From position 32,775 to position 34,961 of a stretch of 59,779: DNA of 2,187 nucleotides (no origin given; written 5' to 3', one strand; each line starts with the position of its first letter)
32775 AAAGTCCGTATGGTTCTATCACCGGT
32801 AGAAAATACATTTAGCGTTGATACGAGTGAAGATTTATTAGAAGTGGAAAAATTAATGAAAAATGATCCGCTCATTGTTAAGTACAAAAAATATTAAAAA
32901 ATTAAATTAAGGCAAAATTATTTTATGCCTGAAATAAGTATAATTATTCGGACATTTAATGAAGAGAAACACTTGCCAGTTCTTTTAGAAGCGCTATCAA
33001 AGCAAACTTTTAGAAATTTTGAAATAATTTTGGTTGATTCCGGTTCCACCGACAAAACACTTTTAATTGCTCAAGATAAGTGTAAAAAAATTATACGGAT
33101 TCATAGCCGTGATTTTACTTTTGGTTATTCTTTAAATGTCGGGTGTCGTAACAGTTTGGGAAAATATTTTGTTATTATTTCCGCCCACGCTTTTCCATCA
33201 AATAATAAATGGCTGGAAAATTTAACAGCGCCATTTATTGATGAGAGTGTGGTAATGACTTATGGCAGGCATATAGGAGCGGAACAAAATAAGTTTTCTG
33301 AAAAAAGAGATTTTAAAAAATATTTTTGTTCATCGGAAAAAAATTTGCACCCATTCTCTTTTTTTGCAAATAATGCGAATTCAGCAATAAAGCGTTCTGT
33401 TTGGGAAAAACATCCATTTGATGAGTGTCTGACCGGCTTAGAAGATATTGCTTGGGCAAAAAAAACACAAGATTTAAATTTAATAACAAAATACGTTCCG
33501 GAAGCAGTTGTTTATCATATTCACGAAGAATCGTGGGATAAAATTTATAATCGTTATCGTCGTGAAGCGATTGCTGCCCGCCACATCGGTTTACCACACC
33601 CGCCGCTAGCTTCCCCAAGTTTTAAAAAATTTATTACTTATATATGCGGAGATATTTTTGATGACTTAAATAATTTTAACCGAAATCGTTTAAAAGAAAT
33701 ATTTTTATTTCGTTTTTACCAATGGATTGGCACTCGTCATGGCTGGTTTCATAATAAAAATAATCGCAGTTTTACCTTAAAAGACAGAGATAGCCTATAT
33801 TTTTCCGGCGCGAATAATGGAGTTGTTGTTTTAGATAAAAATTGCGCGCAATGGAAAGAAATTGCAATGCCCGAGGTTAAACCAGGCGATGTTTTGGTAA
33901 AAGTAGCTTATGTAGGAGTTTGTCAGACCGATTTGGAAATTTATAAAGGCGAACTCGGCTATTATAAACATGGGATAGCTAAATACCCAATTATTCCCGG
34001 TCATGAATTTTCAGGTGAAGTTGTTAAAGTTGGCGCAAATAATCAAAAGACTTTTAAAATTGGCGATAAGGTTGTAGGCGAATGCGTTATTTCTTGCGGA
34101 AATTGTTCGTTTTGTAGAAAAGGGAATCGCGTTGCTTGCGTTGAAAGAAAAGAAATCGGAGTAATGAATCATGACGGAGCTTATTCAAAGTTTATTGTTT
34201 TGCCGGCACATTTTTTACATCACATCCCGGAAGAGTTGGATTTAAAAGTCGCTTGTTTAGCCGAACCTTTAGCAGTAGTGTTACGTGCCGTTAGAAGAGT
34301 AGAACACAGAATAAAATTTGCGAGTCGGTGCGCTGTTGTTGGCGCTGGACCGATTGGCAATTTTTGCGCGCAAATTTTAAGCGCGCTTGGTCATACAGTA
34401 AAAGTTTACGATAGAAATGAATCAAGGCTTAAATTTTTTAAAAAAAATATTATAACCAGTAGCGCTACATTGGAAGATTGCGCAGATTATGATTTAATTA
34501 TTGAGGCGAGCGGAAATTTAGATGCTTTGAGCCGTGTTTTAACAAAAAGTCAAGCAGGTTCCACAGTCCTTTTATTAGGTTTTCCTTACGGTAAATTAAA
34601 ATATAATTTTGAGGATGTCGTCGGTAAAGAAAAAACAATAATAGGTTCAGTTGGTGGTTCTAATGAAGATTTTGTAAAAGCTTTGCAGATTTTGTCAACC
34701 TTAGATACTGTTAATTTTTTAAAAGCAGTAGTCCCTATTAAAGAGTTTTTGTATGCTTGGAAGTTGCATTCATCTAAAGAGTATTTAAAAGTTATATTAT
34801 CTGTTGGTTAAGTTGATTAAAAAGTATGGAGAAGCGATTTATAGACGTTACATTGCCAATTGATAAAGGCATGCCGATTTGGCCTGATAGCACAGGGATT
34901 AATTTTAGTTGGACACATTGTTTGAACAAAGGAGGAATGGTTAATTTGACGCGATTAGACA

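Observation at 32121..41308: KdsB-like cytidylyltransferase block with unusual redox and hydrolase partners and two unknown large transferase-like proteins around an ABC exporter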

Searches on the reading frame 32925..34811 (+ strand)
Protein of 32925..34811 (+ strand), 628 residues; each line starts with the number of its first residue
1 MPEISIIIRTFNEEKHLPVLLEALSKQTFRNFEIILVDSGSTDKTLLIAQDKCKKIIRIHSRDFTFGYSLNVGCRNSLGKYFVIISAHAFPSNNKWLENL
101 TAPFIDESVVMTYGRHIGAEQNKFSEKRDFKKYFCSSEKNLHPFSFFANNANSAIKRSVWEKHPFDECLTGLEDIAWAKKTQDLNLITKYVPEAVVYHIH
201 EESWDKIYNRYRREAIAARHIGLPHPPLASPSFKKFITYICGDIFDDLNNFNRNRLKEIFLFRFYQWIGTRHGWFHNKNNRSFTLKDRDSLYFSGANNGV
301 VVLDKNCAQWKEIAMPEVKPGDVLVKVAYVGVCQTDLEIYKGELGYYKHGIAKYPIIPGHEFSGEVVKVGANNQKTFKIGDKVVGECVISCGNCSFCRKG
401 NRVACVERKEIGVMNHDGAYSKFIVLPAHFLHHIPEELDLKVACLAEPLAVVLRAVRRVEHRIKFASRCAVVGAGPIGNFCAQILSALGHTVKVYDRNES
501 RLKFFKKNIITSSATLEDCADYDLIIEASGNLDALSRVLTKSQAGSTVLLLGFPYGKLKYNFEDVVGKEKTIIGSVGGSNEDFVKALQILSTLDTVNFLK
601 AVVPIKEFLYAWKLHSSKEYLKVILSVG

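Call 4: search_protein_families(library=pfam, proteins=[window:32925-34811:+], max_evalue=0.01)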
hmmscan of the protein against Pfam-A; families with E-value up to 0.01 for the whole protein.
window:32925-34811:+ (628 aa): 17 families
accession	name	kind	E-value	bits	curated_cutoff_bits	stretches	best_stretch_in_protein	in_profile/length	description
PF08240.17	ADH_N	-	1.8e-29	102.5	23.5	1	319-436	1-104/104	Alcohol dehydrogenase GroES-like domain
PF00535.33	Glycos_transf_2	-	1e-21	78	23.3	1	5-151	1-155/168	Glycosyl transferase family 2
PF00107.32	ADH_zinc_N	-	8.6e-13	48.8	31.8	1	476-591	1-128/129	Zinc-binding dehydrogenase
PF16912.11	Glu_dehyd_C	-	1.4e-09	38.2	34.9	1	441-624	2-208/211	Glucose dehydrogenase C-terminus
PF02737.24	3HCDH_N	-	0.00011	22.6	22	1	469-514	2-47/180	3-hydroxyacyl-CoA dehydrogenase, NAD binding domain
PF13641.12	Glyco_tranf_2_3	-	0.00021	21.8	27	1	2-215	1-228/230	Glycosyltransferase like family 2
PF16884.10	ADH_N_2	-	0.00068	20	31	1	304-387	14-92/108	N-terminal domain of oxidoreductase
PF00070.33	Pyr_redox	-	0.00071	20.5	22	1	469-507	2-40/82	Pyridine nucleotide-disulphide oxidoreductase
PF03446.21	NAD_binding_2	-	0.00083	19.8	21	1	469-533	2-67/161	NAD binding domain of 6-phosphogluconate dehydrogenase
PF07992.20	Pyr_redox_2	-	0.00088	19.2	26.1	1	465-509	142-185/291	Pyridine nucleotide-disulphide oxidoreductase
PF10111.15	Glyco_tranf_2_2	-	0.001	19.1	27.3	1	6-175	2-193/276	Glycosyltransferase like family 2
PF03721.20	UDPG_MGDP_dh_N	-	0.002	18.2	27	1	468-510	2-44/187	UDP-glucose/GDP-mannose dehydrogenase family, NAD binding domain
PF02254.24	TrkA_N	-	0.0029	18.3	23.8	0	470-528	2-58/116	TrkA-N domain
PF13450.12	NAD_binding_8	-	0.0038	17.9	21.9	0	471-499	1-29/68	NAD(P)-binding Rossmann-like domain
PF02826.25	2-Hacid_dh_C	-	0.0045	16.8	25.1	1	467-510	37-80/178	D-isomer specific 2-hydroxyacid dehydrogenase, NAD binding domain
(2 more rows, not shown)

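Call 7: search_protein_families(library=ncbifam, proteins=[window:32925-34811:+], max_evalue=0.001)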
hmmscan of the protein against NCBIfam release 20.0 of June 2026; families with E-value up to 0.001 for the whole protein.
window:32925-34811:+ (628 aa): 43 families (the best 25 are shown)
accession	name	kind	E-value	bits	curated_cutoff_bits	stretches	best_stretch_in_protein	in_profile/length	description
NF003808.0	PRK05396.1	equivalog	4.4e-47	160.6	380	1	308-626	13-339/341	L-threonine 3-dehydrogenase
TIGR00692.1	tdh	equivalog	2.4e-42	145.2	458.35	1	308-626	11-339/340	L-threonine 3-dehydrogenase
NF041097.1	keto_inos_dh_IolM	equivalog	3.2e-42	144.6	450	1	296-622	28-384/389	scyllo-inosose 3-dehydrogenase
NF010344.0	PRK13771.1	subfamily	9.2e-36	123.5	349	1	305-615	10-320/334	putative alcohol dehydrogenase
NF007489.0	PRK10083.1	equivalog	2.7e-35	121.9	376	1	301-576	5-283/339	Zn-dependent oxidoreductase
NF047908.1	AldhRedAhr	equivalog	5.3e-30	104.4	470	1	312-589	20-297/335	NADPH-dependent aldehyde reductase Ahr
TIGR03201.1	dearomat_had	equivalog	8e-29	100.8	338.65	1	310-507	13-208/349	6-hydroxycyclohex-1-ene-1-carbonyl-CoA dehydrogenase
NF041172.1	AcrlCoa_red_Thmprot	equivalog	3e-28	98.7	500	1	300-624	4-331/334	acryloyl-CoA reductase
NF007375.0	PRK09880.1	equivalog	2.8e-25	88.8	469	1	318-619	25-334/344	L-idonate 5-dehydrogenase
NF006940.0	PRK09422.1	equivalog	4.2e-25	88.4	344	1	300-590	4-298/338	alcohol dehydrogenase AdhP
TIGR02822.1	adh_fam_2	subfamily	1.1e-24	87.2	283.5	1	309-502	16-202/329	zinc-binding alcohol dehydrogenase family protein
TIGR03366.1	HpnZ_proposed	hypoth_equivalog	1.3e-23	83.7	328.1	1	316-590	1-293/315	putative phosphonate catabolism associated alcohol dehydrogenase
NF007642.0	PRK10309.1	equivalog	1.4e-22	80.4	550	1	306-506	10-202/347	galactitol-1-phosphate 5-dehydrogenase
TIGR01202.1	bchC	equivalog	3.6e-21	75.6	291.25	1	301-587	6-266/308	chlorophyll synthesis pathway protein BchC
TIGR03989.1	Rxyl_3153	subfamily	3.9e-19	69.2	440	1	309-405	15-105/370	NDMA-dependent alcohol dehydrogenase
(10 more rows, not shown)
